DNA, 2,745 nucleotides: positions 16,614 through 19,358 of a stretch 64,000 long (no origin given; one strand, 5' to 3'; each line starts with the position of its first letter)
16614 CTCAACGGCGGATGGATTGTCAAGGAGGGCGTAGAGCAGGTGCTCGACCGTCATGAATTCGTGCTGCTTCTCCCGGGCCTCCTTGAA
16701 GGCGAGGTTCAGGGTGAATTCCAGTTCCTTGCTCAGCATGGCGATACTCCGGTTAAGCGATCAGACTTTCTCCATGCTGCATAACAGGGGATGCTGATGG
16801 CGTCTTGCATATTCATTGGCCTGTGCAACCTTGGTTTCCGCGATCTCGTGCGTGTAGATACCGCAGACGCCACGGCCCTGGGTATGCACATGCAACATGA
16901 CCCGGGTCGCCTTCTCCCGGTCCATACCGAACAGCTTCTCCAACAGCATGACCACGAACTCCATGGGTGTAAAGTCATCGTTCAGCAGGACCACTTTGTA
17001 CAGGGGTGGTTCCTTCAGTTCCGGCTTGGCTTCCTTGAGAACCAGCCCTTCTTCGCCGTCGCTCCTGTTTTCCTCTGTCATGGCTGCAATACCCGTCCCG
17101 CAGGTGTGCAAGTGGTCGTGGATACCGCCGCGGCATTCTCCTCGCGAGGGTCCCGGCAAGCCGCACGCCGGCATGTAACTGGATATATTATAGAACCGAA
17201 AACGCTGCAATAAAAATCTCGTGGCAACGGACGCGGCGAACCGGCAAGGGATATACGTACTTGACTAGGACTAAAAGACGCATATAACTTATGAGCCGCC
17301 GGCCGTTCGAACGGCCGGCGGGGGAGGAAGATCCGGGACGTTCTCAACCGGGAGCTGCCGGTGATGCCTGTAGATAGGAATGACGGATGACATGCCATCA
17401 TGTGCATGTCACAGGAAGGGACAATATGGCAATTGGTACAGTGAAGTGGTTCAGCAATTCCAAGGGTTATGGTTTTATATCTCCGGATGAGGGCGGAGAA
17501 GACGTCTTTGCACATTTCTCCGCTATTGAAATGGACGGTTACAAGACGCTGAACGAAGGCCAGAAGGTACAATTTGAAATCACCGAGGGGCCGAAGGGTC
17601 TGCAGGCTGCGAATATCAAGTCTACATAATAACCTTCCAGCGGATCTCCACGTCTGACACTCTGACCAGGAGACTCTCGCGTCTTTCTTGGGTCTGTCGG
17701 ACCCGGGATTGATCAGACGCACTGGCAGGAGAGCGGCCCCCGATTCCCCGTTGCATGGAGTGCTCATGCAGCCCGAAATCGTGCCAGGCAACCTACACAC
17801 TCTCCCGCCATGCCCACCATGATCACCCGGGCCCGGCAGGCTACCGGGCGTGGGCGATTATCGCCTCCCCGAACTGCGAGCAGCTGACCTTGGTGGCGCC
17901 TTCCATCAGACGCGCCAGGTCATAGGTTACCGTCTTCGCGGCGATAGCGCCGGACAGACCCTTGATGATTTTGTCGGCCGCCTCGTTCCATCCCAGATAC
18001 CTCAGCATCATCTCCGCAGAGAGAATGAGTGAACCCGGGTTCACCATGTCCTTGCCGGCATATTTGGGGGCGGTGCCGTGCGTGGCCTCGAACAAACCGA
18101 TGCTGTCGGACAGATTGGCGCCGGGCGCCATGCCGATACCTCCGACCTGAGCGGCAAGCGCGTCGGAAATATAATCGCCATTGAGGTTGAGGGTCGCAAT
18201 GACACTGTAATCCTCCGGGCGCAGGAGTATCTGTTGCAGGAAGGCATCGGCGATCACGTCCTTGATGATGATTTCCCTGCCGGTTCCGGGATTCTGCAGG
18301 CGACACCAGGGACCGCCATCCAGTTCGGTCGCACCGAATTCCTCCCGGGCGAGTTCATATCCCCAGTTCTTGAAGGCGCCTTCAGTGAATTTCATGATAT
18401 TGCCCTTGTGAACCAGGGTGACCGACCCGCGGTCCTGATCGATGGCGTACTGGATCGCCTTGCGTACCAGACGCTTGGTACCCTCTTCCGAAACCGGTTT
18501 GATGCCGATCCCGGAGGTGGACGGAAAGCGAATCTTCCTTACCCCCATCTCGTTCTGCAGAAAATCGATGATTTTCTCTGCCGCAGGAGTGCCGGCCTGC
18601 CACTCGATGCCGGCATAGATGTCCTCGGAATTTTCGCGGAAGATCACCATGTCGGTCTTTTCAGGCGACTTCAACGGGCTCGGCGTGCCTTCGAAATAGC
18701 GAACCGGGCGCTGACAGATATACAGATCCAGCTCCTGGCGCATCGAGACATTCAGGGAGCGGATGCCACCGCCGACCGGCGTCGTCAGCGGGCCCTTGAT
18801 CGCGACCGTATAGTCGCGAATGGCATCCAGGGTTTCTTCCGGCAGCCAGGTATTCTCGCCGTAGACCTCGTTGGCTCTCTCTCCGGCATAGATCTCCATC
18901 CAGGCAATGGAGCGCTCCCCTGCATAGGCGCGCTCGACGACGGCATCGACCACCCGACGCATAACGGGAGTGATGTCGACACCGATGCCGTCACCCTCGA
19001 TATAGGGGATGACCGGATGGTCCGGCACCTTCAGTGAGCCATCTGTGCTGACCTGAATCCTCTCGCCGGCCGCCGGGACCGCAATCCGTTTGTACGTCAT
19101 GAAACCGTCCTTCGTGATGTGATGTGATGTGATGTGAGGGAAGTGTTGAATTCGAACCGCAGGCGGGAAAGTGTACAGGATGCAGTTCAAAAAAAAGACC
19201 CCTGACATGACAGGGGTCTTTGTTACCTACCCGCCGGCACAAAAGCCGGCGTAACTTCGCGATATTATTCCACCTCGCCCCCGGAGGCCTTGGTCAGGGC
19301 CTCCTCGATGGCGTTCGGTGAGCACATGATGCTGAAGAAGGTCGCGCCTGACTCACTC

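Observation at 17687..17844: Diverged copy of repeat family A shows compensatory base changes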

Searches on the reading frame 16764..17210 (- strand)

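Call 101: search_protein_families(library=pfam, proteins=[window:16764-17210:-])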
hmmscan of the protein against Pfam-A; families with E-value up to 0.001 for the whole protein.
window:16764-17210:- (149 aa): 1 family
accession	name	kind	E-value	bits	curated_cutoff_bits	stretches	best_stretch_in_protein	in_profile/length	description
PF02617.22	ClpS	-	1.4e-35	121.3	23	1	66-145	1-80/80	ATP-dependent Clp protease adaptor protein ClpS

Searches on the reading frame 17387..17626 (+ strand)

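Call 101: search_protein_families(library=pfam, proteins=[window:17387-17626:+])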
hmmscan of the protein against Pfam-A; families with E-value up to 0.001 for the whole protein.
window:17387-17626:+ (80 aa): 3 families
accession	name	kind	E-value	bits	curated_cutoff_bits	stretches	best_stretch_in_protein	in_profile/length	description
PF00313.28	CSD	-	8.2e-30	102.9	27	1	17-78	3-64/66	'Cold-shock' DNA-binding domain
PF08206.17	OB_RNB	-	0.00019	21.5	24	1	23-43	5-25/58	Ribonuclease B OB domain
PF23456.1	CSDE1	-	0.00072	20.1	27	1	28-68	30-70/84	Cold shock domain-containing protein E1 CSD domain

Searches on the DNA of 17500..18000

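Call 82: search_rna_families(source=window, start=17500, end=18000, threshold=evalue, max_evalue=1)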
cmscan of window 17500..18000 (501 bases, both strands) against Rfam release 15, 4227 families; matches with E-value up to 1: 2.
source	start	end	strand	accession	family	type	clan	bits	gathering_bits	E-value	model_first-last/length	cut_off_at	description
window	17500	17581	+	RF01766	cspA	Cis-reg; thermoregulator;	-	29.7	78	6.3e-06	244-325/428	5'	cspA thermoregulator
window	17822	17858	-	RF03677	mir-1304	Gene; miRNA;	-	18.4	90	0.71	1-87/87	no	mir-1304 microRNA precursor family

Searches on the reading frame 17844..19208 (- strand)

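Call 101: search_protein_families(library=pfam, proteins=[window:17844-19208:-])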
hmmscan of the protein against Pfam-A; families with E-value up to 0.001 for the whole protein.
window:17844-19208:- (455 aa): 1 family
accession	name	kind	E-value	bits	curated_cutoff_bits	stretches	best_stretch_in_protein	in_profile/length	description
PF00180.25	Iso_dh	-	9.1e-90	301.8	27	1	67-450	2-348/348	Isocitrate/isopropylmalate dehydrogenase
